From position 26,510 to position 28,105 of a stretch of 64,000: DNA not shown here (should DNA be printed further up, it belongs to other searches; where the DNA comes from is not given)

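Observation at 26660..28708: Co-transcribed KaiC/RecA-like ATPase and a secreted lipoprotein made of about 17 Cys-rich 22-aa tandem repeats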

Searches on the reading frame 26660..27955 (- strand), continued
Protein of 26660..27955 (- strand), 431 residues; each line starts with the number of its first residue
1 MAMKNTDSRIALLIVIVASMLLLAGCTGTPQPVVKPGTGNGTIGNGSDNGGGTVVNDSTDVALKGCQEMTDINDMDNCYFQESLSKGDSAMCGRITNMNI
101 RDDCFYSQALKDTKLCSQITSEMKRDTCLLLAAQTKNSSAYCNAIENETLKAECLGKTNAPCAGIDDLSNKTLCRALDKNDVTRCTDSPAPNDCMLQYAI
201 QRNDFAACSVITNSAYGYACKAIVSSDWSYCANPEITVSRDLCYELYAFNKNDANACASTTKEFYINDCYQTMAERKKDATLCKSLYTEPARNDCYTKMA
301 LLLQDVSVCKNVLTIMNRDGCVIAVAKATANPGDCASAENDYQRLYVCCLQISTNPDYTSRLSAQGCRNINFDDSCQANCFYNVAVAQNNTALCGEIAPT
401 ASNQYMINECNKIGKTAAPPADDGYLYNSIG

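Call 75: list_cluster_members(proteins=[P0123, P0124, P0126, P0127, P0128, P0130, P0133, P0135, P0142, P0147])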
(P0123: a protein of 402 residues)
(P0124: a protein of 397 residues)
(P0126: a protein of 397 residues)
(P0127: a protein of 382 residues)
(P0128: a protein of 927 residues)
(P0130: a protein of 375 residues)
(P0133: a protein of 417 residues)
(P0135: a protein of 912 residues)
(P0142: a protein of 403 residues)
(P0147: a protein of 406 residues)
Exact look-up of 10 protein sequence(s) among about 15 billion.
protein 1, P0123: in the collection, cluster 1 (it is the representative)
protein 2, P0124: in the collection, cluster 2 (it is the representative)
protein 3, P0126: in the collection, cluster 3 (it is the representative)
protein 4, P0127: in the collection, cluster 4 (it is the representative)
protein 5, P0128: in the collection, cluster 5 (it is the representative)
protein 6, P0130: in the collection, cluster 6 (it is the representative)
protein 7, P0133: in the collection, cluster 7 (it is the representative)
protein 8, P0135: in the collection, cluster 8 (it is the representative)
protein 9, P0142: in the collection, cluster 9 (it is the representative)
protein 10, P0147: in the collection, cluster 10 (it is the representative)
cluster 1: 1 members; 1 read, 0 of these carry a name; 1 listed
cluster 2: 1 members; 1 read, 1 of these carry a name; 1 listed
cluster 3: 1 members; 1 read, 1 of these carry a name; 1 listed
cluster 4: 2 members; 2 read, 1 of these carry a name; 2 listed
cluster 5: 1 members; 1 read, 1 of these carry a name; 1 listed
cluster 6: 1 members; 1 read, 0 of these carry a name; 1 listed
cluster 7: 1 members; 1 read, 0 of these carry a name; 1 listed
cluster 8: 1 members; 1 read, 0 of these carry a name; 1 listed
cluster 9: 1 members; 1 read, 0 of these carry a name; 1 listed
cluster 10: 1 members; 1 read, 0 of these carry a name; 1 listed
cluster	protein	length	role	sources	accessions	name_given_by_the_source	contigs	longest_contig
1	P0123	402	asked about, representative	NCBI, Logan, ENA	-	-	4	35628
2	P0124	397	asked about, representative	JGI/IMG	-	hypothetical protein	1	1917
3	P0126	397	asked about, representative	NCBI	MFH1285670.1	MAG: hypothetical protein ABIH99_03750 [Candidatus Micrarchaeota archaeon]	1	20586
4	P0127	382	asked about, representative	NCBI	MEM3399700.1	MAG: hypothetical protein QXP42_02620 [Candidatus Micrarchaeia archaeon]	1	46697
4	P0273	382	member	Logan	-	-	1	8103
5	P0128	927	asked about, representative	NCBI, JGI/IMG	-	hypothetical protein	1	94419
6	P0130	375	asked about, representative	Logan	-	-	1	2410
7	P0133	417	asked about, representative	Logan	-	-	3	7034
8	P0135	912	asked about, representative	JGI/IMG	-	-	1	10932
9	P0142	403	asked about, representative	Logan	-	-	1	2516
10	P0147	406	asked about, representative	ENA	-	-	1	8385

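Call 76: find_encoding_contigs(protein=P0126, flank=4000, max_places=2)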
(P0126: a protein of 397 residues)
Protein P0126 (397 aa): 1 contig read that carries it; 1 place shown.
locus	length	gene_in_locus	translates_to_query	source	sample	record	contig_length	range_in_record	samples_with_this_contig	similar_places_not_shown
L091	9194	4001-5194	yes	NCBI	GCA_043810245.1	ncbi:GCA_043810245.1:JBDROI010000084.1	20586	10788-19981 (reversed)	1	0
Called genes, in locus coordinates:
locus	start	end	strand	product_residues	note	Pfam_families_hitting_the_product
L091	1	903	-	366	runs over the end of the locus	PF12323:HTH_OrfB_IS605, PF01385:OrfB_IS605, PF07282:Cas12f1-like_TNB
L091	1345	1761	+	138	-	PF02675:AdoMet_dc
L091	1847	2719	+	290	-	PF00491:Arginase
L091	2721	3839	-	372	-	PF10017:Methyltransf_33, PF01209:Ubie_methyltran (weak), PF13489:Methyltransf_23 (weak), PF08241:Methyltransf_11 (weak), PF08242:Methyltransf_12 (weak), PF13649:Methyltransf_25, PF13847:Methyltransf_31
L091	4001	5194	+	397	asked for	-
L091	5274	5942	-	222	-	PF00318:Ribosomal_S2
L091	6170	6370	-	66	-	PF01194:RNA_pol_N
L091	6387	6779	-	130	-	PF00380:Ribosomal_S9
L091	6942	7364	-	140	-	PF00572:Ribosomal_L13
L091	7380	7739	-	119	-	PF17135:Ribosomal_L18, PF00828:Ribosomal_L27A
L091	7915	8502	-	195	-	PF01193:RNA_pol_L, PF01000:RNA_pol_A_bac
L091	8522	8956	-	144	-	PF00411:Ribosomal_S11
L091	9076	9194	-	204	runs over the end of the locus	PF22421:SYY_C-terminal (weak), PF01479:S4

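Call 77: find_encoding_contigs(protein=P0123, flank=4000, max_places=2)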
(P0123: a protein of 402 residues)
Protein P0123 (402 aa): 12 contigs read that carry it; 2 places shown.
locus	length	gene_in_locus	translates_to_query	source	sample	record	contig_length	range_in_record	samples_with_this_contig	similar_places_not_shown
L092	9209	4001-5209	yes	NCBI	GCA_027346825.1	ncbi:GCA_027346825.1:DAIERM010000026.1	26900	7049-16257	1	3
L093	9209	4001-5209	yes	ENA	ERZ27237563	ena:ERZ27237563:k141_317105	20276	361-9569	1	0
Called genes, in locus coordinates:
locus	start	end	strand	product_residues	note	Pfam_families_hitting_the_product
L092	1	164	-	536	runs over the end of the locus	-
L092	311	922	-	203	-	PF00085:Thioredoxin (weak), PF13899:Thioredoxin_7, PF13098:Thioredoxin_2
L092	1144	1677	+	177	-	PF01558:POR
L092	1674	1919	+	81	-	PF13183:Fer4_8 (faint), PF12838:Fer4_7 (faint), PF13187:Fer4_9 (faint), PF12797:Fer4_2 (faint), PF12837:Fer4_6 (faint), PF13237:Fer4_10 (weak), PF14697:Fer4_21, PF00037:Fer4 (weak), +1 more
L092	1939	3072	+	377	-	PF01855:POR_N, PF17147:PFOR_II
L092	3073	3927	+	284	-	PF02775:TPP_enzyme_C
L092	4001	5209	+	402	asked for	-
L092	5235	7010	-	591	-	PF01926:MMR_HSR1, PF02421:FeoB_N, PF07670:Gate, PF07664:FeoB_C, PF07670:Gate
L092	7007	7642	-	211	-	PF01325:Fe_dep_repress, PF02082:Rrf2 (faint), PF24034:DUF7343 (faint), PF02742:Fe_dep_repr_C, PF04023:FeoA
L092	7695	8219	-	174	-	-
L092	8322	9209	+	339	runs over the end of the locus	PF04015:DUF362, PF00037:Fer4 (weak), PF12838:Fer4_7, PF13187:Fer4_9 (weak), PF13237:Fer4_10 (weak), PF14697:Fer4_21, PF25160:LdpA_Fe-S-bd (weak), PF00037:Fer4 (weak), +5 more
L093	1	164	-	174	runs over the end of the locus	?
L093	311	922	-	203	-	PF00085:Thioredoxin (weak), PF13899:Thioredoxin_7, PF13098:Thioredoxin_2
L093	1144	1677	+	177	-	PF01558:POR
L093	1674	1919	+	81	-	PF13183:Fer4_8 (faint), PF12838:Fer4_7 (faint), PF13187:Fer4_9 (faint), PF12797:Fer4_2 (faint), PF12837:Fer4_6 (faint), PF13237:Fer4_10 (weak), PF14697:Fer4_21, PF00037:Fer4 (weak), +1 more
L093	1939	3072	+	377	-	PF01855:POR_N, PF17147:PFOR_II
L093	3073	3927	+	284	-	PF02775:TPP_enzyme_C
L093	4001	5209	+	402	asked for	-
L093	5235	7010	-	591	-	PF01926:MMR_HSR1, PF02421:FeoB_N, PF07670:Gate, PF07664:FeoB_C, PF07670:Gate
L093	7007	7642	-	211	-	PF01325:Fe_dep_repress, PF02082:Rrf2 (faint), PF24034:DUF7343 (faint), PF02742:Fe_dep_repr_C, PF04023:FeoA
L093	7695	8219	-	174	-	-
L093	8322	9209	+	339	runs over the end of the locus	PF04015:DUF362, PF00037:Fer4 (weak), PF12838:Fer4_7, PF13187:Fer4_9 (weak), PF13237:Fer4_10 (weak), PF14697:Fer4_21, PF25160:LdpA_Fe-S-bd (weak), PF00037:Fer4 (weak), +3 more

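Call 86: search_protein_families(library=padloc, proteins=[window:26660-27955:-], max_evalue=0.01)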
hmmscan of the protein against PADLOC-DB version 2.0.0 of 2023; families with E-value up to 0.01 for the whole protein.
window:26660-27955:- (431 aa): 0 families
